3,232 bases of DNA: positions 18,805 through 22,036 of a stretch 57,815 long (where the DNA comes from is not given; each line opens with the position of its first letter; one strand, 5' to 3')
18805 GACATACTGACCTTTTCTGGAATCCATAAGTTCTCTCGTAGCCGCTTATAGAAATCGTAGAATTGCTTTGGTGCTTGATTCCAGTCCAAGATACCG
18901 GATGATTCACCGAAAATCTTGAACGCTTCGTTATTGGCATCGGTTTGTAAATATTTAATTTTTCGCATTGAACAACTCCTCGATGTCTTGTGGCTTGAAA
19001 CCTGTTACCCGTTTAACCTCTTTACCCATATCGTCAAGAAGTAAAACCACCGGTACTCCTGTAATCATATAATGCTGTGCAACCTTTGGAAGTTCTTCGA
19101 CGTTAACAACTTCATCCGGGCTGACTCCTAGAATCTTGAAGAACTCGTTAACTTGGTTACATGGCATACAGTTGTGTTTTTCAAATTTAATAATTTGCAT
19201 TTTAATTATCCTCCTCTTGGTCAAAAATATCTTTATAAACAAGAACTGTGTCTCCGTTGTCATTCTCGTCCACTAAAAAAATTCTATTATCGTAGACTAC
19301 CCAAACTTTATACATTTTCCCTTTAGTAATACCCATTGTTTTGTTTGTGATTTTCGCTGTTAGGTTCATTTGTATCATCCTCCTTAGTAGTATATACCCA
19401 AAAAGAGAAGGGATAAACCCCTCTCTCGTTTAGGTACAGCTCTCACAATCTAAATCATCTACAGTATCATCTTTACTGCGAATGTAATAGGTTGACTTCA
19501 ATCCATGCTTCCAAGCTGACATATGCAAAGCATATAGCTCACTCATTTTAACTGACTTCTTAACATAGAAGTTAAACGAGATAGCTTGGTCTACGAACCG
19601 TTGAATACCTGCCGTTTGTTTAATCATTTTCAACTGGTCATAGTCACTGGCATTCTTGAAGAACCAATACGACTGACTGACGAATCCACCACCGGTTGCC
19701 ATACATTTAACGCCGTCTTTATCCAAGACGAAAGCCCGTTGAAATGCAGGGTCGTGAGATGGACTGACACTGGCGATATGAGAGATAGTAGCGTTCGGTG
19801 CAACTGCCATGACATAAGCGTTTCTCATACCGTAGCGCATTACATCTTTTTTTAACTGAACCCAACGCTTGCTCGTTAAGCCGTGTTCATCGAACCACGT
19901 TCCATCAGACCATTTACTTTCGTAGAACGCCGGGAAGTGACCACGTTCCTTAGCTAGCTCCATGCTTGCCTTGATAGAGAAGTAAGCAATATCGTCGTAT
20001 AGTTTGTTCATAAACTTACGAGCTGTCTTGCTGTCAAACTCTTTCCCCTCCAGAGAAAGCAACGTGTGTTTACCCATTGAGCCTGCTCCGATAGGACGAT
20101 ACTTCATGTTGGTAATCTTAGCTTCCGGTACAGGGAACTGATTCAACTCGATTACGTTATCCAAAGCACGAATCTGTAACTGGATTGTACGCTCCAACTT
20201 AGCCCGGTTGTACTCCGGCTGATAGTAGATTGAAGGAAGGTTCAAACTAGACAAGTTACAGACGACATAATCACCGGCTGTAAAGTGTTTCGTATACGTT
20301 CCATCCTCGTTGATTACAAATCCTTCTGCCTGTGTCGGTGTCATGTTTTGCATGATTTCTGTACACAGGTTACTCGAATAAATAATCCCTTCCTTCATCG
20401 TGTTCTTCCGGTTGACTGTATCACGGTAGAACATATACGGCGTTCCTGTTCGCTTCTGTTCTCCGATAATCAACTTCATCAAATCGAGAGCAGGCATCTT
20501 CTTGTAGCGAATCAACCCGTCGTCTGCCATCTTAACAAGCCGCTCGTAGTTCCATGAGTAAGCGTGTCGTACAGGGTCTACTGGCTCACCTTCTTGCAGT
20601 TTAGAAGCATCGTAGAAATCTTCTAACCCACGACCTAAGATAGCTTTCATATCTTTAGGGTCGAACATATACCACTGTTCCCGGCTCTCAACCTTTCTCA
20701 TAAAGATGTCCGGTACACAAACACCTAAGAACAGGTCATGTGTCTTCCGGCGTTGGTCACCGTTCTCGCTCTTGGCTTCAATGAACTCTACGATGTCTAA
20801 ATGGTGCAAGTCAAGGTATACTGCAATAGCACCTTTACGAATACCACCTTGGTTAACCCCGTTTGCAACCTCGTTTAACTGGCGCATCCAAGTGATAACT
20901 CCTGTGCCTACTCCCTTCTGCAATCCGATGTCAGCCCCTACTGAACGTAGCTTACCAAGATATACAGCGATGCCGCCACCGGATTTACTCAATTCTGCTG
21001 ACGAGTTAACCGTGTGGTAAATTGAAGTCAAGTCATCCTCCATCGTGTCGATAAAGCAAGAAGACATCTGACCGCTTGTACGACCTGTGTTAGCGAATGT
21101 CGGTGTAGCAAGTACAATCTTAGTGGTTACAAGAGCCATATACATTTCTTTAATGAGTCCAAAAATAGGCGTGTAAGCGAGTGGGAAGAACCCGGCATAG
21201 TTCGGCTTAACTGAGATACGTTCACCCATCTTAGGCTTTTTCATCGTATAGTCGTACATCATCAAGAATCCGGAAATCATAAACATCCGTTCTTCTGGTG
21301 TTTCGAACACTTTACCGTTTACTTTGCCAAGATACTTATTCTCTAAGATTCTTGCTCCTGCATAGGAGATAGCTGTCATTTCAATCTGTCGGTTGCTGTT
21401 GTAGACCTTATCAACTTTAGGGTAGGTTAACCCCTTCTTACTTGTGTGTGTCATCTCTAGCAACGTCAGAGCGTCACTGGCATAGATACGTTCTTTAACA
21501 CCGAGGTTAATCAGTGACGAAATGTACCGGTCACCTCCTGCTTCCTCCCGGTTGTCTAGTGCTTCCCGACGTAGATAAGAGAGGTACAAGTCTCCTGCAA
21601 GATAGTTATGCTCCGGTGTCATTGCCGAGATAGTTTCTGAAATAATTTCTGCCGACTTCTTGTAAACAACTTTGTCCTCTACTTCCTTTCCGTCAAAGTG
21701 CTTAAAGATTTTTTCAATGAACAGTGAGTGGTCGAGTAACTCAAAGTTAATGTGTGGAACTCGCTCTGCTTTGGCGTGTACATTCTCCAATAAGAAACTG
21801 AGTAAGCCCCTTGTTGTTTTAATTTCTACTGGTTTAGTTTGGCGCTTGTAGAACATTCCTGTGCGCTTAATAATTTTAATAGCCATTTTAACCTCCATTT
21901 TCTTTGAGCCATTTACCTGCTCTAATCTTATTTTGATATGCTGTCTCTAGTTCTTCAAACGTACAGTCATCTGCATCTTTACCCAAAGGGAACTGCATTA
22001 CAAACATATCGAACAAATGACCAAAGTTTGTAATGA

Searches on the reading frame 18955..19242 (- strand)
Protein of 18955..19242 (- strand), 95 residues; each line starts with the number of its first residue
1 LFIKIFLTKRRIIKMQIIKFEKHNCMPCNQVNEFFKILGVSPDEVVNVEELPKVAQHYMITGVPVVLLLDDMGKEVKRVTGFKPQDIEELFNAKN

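Call 100: search_protein_families(library=pfam, proteins=[window:18955-19242:-], max_evalue=0.01)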
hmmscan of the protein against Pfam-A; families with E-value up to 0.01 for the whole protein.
window:18955-19242:- (95 aa): 3 families
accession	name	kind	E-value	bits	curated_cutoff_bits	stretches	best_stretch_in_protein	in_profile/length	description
PF00085.26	Thioredoxin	-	0.00049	20.5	23.5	1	15-88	20-98/103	Thioredoxin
PF00462.30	Glutaredoxin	-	0.00098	19.7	22.9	1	20-58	4-41/60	Glutaredoxin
PF13098.12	Thioredoxin_2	-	0.0029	18.4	27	0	36-86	44-98/104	Thioredoxin-like domain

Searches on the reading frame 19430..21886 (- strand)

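Call 44: search_protein_families(library=phrogs, proteins=[window:19430-21886:-], max_evalue=0.0001)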
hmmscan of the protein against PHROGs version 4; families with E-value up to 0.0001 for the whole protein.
window:19430-21886:- (818 aa): 11 families
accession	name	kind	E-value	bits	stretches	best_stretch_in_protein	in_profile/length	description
phrog_84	-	DNA, RNA and nucleotide metabolism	1.2e-193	646.9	1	68-818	110-795/975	ribonucleoside-diphosphate reductase large subunit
phrog_3844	-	moron, auxiliary metabolic gene and host takeover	1.4e-95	321.9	1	367-817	9-449/451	NrdA-like aerobic NDP reductase large subunit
phrog_3987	-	DNA, RNA and nucleotide metabolism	1.4e-85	288.6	2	244-549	189-461/467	ribonucleotide reductase large subunit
phrog_22953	-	DNA, RNA and nucleotide metabolism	1.3e-60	205.9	1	308-508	2-201/201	ribonucleotide reductase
phrog_6132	-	DNA, RNA and nucleotide metabolism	2.2e-26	94.1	1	244-348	184-289/530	ribonucleotide reductase large subunit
phrog_12229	-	DNA, RNA and nucleotide metabolism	4.8e-18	65.9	1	179-349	13-150/577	ribonucleotide reductase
phrog_30939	-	DNA, RNA and nucleotide metabolism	1.5e-14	53.8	1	258-371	482-593/977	ribonucleotide reductase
phrog_10616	-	DNA, RNA and nucleotide metabolism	5.5e-09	37.2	1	735-817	7-109/111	ribonucleotide reductase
phrog_367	-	DNA, RNA and nucleotide metabolism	5.6e-08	32.4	0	332-512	264-392/701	ribonucleotide reductase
phrog_36555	-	DNA, RNA and nucleotide metabolism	1e-06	29.7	1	675-814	3-148/172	ribonucleotide reductase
phrog_33412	-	unknown function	4.2e-06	27.6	1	742-804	59-122/140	-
